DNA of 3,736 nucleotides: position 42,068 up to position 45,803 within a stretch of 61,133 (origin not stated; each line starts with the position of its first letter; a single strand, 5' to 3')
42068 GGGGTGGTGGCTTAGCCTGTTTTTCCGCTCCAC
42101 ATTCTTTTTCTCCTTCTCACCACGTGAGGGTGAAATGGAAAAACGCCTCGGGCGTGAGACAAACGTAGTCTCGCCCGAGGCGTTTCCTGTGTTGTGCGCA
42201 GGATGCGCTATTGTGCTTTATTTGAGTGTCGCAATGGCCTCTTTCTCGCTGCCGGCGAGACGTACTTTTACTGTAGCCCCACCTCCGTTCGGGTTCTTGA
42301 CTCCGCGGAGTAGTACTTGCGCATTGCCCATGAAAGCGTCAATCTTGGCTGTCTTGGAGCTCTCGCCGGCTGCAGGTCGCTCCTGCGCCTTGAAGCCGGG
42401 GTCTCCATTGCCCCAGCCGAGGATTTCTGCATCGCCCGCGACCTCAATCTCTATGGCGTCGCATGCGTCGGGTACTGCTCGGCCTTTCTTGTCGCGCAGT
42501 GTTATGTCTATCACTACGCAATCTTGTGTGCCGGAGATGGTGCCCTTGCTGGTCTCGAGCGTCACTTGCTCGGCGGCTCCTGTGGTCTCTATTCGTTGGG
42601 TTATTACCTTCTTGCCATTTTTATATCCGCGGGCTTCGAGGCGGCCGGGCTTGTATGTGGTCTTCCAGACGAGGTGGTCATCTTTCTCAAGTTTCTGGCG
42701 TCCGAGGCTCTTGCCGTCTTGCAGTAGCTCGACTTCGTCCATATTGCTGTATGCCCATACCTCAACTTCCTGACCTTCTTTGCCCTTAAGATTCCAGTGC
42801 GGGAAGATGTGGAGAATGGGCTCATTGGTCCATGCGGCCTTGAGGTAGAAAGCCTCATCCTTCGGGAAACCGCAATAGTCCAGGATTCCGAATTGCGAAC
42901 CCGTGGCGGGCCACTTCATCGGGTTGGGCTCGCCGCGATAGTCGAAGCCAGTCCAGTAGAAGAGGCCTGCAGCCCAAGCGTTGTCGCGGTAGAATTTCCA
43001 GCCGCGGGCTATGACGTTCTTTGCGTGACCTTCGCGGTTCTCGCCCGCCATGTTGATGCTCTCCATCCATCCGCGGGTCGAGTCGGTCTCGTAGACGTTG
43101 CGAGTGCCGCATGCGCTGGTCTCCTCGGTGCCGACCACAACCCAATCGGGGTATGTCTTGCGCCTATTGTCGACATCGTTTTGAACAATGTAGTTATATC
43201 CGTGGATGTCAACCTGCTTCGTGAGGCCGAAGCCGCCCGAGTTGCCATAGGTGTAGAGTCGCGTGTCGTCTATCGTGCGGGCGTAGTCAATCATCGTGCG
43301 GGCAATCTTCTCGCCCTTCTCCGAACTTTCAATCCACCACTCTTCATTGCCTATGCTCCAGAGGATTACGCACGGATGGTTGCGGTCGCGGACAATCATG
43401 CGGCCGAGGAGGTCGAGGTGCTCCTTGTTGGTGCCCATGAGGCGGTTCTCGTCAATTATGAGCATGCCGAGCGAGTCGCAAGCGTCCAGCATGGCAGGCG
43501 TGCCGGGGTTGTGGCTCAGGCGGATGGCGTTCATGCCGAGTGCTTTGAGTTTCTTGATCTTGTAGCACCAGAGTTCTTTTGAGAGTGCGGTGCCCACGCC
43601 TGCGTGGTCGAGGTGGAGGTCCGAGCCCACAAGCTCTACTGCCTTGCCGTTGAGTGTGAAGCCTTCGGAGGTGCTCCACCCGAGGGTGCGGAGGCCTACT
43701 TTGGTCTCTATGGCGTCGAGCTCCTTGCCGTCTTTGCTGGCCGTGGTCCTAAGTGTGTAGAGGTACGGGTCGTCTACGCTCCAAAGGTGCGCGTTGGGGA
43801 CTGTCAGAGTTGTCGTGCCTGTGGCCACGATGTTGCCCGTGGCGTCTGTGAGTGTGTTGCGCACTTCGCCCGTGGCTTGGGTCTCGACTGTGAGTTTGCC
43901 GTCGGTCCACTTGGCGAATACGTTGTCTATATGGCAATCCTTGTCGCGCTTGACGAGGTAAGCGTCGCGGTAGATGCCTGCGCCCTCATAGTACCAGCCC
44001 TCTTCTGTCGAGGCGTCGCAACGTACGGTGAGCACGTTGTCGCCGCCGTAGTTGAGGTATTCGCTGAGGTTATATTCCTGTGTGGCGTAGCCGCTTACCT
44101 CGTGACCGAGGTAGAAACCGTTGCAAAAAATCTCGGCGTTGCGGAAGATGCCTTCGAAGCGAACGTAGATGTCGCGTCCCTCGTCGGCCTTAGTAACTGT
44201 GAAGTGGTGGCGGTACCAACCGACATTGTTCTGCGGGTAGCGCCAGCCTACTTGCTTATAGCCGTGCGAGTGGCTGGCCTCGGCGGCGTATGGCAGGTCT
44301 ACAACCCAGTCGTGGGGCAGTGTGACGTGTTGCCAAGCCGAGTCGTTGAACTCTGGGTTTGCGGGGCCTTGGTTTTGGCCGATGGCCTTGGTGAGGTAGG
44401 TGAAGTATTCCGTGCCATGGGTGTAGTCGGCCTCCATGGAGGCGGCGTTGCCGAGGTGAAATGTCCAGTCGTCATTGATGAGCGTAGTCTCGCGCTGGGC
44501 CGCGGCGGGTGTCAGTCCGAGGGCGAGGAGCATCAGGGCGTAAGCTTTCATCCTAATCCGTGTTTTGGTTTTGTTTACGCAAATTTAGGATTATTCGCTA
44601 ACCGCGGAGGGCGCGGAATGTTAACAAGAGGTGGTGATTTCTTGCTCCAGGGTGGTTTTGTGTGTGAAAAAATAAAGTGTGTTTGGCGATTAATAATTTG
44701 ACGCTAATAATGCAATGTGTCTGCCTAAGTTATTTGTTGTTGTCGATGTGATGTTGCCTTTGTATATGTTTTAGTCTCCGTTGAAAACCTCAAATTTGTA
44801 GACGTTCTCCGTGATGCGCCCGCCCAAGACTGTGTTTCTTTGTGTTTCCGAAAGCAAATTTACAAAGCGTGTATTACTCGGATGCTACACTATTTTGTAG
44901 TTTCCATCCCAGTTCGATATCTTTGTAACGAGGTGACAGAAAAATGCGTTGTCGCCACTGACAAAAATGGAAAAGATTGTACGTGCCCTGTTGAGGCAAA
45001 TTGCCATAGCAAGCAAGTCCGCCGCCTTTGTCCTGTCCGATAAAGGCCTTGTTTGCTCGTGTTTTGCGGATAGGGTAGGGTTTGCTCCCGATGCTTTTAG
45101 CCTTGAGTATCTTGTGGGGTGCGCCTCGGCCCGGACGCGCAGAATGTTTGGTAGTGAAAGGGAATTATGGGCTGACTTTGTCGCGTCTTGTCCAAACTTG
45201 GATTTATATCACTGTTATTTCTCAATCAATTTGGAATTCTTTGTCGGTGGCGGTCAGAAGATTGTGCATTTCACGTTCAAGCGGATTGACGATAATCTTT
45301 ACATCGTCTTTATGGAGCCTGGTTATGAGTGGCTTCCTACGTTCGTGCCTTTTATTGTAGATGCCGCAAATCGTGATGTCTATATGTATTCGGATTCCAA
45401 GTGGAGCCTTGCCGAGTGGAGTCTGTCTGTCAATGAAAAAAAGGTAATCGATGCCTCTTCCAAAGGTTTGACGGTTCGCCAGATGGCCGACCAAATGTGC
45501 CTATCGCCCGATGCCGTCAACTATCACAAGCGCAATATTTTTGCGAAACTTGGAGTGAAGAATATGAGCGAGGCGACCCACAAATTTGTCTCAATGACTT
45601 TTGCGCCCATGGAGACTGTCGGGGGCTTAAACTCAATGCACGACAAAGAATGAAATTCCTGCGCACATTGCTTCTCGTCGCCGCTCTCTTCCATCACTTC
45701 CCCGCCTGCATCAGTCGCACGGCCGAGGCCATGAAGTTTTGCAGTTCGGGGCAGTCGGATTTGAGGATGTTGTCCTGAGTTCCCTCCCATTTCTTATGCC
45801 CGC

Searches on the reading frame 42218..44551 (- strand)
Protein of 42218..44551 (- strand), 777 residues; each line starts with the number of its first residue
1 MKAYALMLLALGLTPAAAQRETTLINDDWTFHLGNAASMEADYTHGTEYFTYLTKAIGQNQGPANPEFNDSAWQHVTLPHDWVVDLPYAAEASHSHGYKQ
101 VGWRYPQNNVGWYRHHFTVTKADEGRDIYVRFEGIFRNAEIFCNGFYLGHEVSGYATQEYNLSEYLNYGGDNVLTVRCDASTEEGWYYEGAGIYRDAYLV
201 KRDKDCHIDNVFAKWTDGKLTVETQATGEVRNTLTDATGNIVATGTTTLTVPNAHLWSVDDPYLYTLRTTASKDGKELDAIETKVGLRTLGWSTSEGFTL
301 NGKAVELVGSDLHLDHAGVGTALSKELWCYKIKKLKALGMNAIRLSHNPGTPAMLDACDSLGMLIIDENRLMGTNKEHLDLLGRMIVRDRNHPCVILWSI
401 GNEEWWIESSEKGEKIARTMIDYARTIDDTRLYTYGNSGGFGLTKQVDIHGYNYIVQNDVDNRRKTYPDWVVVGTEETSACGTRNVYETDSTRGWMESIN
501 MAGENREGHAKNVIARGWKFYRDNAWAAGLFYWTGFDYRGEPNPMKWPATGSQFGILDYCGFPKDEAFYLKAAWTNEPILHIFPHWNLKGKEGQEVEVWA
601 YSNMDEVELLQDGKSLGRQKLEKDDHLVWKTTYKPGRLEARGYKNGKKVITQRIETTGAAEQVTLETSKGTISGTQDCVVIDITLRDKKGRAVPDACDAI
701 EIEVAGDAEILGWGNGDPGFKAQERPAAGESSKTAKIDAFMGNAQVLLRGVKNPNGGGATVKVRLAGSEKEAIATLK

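Call 55: search_protein_families(library=pfam, proteins=[window:42218-44551:-], max_evalue=0.001)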
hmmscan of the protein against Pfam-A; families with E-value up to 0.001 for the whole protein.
window:42218-44551:- (777 aa): 7 families
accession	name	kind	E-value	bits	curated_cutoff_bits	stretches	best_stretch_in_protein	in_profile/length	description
PF02836.23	Glyco_hydro_2_C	-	8.4e-27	94.5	21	2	375-447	107-169/302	Glycosyl hydrolases family 2, TIM barrel domain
PF16355.11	DUF4982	-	4.3e-21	75.1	23.9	1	593-649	1-60/61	Domain of unknown function (DUF4982)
PF02837.24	Glyco_hydro_2_N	-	1.8e-14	54.4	28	1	44-201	22-167/169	Glycosyl hydrolases family 2, sugar binding domain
PF18565.7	Glyco_hydro2_C5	-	9.8e-13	48.3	32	1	673-771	12-100/103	Glycoside hydrolase family 2 C-terminal domain 5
PF00703.27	Glyco_hydro_2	-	1.7e-12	48.5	23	1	218-288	34-109/109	Glycosyl hydrolases family 2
PF22666.2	Glyco_hydro_2_N2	-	1.3e-06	29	27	1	71-186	9-125/167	Glycosyl hydrolase 2 galactose-binding domain-like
PF13364.12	BetaGal_ABD2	-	5.5e-06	27.5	23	1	106-183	32-111/112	Beta-galactosidase second all-beta domain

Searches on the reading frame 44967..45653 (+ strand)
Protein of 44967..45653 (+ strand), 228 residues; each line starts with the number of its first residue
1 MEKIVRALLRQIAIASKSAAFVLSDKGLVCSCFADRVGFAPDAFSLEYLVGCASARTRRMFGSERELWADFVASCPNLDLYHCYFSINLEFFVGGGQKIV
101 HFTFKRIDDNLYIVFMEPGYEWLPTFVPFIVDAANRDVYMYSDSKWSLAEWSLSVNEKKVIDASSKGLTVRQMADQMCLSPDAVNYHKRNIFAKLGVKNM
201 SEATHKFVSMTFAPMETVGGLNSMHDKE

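Call 55: search_protein_families(library=pfam, proteins=[window:44967-45653:+], max_evalue=0.001)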
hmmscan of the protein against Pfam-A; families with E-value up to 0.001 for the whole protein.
window:44967-45653:+ (228 aa): 1 family
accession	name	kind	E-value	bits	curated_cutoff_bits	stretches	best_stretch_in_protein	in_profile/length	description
PF00196.25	GerE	-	4.2e-12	46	23.5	1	152-205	2-55/57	Bacterial regulatory proteins, luxR family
